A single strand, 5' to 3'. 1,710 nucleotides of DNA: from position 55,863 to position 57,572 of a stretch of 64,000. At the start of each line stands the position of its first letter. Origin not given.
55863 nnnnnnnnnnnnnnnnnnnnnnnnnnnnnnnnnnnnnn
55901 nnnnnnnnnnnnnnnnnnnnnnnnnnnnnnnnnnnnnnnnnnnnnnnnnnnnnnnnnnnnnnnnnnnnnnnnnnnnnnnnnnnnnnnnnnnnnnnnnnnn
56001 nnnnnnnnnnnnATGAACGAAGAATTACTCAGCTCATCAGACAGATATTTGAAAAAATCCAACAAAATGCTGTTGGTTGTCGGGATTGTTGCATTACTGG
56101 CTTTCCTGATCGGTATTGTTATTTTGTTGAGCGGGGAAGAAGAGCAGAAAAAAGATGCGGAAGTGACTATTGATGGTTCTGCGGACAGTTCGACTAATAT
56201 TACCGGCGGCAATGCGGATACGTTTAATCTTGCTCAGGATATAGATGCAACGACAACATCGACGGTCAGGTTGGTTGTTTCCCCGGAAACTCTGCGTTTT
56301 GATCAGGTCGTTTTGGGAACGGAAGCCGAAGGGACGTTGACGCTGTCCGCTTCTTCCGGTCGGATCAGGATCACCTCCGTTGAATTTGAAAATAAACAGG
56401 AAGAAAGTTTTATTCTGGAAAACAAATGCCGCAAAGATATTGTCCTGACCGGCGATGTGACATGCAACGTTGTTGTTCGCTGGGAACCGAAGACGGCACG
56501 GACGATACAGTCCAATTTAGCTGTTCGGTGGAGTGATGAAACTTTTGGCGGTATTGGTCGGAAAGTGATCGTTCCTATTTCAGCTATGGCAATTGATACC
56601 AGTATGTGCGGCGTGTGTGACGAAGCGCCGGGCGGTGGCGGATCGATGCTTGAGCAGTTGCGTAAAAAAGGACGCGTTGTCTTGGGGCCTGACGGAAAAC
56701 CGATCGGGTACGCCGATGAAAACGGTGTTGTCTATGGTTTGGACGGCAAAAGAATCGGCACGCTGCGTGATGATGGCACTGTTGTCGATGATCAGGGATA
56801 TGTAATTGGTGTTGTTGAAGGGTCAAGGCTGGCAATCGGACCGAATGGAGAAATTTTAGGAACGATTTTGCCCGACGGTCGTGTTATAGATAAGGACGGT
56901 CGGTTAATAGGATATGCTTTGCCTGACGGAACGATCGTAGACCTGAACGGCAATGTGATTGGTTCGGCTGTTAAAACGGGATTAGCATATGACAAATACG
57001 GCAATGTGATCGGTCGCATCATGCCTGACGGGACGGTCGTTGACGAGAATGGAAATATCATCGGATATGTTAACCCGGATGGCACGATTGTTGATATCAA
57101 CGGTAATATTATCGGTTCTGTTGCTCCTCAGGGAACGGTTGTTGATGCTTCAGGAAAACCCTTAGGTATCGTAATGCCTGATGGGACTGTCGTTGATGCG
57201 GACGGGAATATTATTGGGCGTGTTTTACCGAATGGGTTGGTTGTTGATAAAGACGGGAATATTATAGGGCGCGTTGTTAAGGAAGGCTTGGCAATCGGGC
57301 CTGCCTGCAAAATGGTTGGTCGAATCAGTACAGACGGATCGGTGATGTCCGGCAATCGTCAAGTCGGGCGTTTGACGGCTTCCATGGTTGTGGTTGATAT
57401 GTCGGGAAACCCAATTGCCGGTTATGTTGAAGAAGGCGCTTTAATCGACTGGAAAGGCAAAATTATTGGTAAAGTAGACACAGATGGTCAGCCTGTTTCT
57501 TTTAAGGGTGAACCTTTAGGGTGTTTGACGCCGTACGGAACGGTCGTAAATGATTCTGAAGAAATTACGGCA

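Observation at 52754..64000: Chromosomally embedded, stripped-down type IV secretion core module (VirB8-VirB7-VirB8-VirB9-VirB10-VirB11) next to housekeeping genes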

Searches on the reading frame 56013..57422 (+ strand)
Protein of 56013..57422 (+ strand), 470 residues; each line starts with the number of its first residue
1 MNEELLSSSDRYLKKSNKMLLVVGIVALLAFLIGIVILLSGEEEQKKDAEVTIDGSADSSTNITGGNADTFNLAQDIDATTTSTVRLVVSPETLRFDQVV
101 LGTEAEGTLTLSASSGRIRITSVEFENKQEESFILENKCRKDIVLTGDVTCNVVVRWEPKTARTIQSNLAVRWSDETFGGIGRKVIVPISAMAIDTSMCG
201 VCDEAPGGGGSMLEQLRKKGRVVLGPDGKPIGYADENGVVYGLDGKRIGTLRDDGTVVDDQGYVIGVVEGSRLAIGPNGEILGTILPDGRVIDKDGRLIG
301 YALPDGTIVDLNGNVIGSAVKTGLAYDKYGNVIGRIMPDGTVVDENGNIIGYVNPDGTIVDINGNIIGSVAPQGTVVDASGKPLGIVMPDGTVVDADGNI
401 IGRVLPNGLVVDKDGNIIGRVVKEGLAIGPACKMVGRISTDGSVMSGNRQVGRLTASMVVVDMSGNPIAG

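Call 62: predict_structure(alignment_id=A2)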
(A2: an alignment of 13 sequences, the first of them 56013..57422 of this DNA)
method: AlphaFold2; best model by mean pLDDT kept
length: 470 residues; sequences in the alignment: 13
mean_pLDDT: 75.7   pTM: 0.55
mean pLDDT of the five models: 75.7, 75.4, 75.2, 72.0, 71.9
residues with pLDDT >= 90: 46; 70-90: 317; 50-70: 42; < 50: 65
segments of 3 or more residues with pLDDT < 50: 1-8, 10-13, 43-82, 200-210
pLDDT, mean of each block of 10 residues (from residue 1): 40 59 84 78 44 29 26 28 69 77 77 85 78 72 78 84 84 77 84 64 40 68 82 87 90 85 83 86 83 88 83 84 85 88 92 90 91 85 85 87 88 87 80 76 81 85 83
secondary structure, 60 per line:
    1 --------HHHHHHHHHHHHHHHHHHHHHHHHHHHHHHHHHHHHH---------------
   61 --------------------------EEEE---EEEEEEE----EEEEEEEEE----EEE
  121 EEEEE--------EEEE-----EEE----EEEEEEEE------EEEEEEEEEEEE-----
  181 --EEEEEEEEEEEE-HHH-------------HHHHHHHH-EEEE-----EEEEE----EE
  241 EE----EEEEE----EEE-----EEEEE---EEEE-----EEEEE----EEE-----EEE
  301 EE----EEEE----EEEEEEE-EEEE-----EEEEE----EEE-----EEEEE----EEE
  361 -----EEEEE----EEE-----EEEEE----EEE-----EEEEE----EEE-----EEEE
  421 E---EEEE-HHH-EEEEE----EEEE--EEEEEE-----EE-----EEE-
elements in order: H9-45 E87-90 E94-100 E105-113 E118-125 E134-137 E143-145 E150-157 E164-175 E183-194 H212-219 E221-224 E230-234 E239-242 E247-251 E256-258 E264-268 E272-275 E281-285 E290-292 E298-302 E307-310 E315-321 E323-326 E332-336 E341-343 E349-353 E358-360 E366-370 E375-377 E383-387 E392-394 E400-404 E409-411 E417-421 E425-428 E434-438 E443-446 E449-454 E467-469

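Call 64: fold_search(model_id=the predicted structure, library=pdb)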
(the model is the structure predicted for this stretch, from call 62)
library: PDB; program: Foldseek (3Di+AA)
matches with E <= 10: 1567; with E <= 0.001: 70
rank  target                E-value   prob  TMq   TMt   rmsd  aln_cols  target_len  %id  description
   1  7som_J                7.2e-06  1.00  0.20  0.15   5.4       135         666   16  Ciliary C2 central pair apparatus isolated from Chlamydomonas reinhardtii (released 2022-04-13)
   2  6fvi                  8.4e-06  1.00  0.20  0.60   8.3       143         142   10  ASH / PapD-like domain of human CEP192 (PapD-like domain 7) (released 2019-03-20)
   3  2ys4_MODEL_1_A        1.5e-05  1.00  0.20  0.64   6.7       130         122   16  Solution structure of the N-terminal PapD-like domain of HYDIN protein from human (released 2008-04-08)
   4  9ijj_L                1.9e-05  1.00  0.19  0.37   3.2       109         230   14  In situ structure of the central apparatus in mouse sperm axoneme. (released 2025-06-04)
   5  7ptb                  2.2e-05  1.00  0.20  0.30   3.0       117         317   15  Crystal structure of the SPD-2 domain of human CEP192 (released 2022-04-06)
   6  7sqc_T0               2.8e-05  1.00  0.19  0.17   9.3       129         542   17  Ciliary C1 central pair apparatus isolated from Chlamydomonas reinhardtii (released 2022-04-13)
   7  3qbt_F                3.2e-05  1.00  0.18  0.53   4.4       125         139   13  Crystal structure of OCRL1 540-678 in complex with Rab8a:GppNHp (released 2011-03-23)
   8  7sqc_T1               4.2e-05  1.00  0.18  0.15   9.4       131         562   17  Ciliary C1 central pair apparatus isolated from Chlamydomonas reinhardtii (released 2022-04-13)
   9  2e6j_MODEL_1_A        4.7e-05  1.00  0.19  0.71   2.8       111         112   12  Solution structure of the C-terminal PapD-like domain from human HYDIN protein (released 2007-07-03)
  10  9fh8_H                5.7e-05  1.00  0.16  0.24   4.5       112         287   13  Crystal structure of the SPD-2 domain of Apis dorsata CEP192 (released 2025-03-26)
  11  7sqc_T2               7.8e-05  1.00  0.19  0.17   9.3       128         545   17  Ciliary C1 central pair apparatus isolated from Chlamydomonas reinhardtii (released 2022-04-13)
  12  7sqc_M1               8.7e-05  1.00  0.19  0.16   9.8       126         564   18  Ciliary C1 central pair apparatus isolated from Chlamydomonas reinhardtii (released 2022-04-13)
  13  5ftx                  9.6e-05  0.69  0.15  0.12  39.5       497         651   13  Structure of surface layer protein SbsC, domains 4-9 (released 2017-02-22)
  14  1m1s                  1.1e-04  1.00  0.17  0.65   3.9       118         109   13  Structure of WR4, a C.elegans MSP family member (released 2003-07-29)
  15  8jmw_A                1.2e-04  1.00  0.19  0.18  12.0       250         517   12  Fibril form of serine peptidase Vpr (released 2023-12-06)
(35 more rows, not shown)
